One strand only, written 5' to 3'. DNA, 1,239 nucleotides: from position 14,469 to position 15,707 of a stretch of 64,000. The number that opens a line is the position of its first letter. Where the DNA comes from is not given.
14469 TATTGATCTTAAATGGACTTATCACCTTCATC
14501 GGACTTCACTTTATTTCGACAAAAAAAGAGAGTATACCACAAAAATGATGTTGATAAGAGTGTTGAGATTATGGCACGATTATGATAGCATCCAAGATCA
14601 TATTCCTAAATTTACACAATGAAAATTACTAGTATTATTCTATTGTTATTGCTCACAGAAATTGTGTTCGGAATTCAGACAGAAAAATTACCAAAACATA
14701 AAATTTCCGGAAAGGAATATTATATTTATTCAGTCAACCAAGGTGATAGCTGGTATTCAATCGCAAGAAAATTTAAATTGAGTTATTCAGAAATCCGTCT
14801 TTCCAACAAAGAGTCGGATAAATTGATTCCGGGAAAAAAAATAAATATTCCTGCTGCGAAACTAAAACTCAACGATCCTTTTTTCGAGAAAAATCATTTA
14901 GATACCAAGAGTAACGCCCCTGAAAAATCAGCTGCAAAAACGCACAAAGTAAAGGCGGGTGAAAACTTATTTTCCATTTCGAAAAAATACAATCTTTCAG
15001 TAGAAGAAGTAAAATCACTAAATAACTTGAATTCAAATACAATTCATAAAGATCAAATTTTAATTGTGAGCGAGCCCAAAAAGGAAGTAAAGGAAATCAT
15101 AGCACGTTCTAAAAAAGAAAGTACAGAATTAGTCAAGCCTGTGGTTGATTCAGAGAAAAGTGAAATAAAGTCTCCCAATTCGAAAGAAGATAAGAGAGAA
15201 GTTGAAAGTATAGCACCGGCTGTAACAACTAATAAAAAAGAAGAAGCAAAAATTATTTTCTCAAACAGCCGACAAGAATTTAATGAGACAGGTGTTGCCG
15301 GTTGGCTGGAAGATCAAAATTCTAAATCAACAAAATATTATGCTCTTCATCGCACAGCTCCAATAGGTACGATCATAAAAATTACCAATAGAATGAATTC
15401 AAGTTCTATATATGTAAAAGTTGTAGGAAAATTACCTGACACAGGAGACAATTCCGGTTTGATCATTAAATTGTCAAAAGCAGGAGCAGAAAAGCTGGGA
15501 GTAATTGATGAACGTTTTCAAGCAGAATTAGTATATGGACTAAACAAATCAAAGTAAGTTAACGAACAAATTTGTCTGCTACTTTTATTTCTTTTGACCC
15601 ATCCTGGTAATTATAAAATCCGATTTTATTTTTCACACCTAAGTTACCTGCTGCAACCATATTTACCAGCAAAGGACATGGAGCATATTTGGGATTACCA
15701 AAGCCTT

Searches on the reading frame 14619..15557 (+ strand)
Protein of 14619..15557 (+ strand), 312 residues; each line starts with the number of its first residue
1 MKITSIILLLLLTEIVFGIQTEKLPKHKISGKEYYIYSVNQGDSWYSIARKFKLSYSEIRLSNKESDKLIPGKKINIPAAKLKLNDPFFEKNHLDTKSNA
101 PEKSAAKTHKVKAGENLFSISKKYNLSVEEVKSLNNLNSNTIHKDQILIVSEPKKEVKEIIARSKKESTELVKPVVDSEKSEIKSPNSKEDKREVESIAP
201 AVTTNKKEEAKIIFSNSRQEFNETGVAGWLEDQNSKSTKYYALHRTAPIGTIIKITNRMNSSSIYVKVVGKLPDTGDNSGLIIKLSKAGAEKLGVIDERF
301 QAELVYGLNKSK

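Call 43: search_protein_families(library=pfam, proteins=[window:14619-15557:+], max_evalue=0.001)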
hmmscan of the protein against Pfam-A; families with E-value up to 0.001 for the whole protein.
window:14619-15557:+ (312 aa): 3 families
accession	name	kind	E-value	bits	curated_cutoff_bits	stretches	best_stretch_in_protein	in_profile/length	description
PF01476.26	LysM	-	7.7e-21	74.2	20.9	2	109-150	1-42/43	LysM domain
PF23473.1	LysM3_LYK4_5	-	2.9e-06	27.7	29.3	0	37-64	5-32/48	LYK4/5 LysM3 domain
PF23446.1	LysM1_NFP_LYK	-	3.4e-05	25.1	36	0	116-150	17-53/60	NFP/LYK LysM1 domain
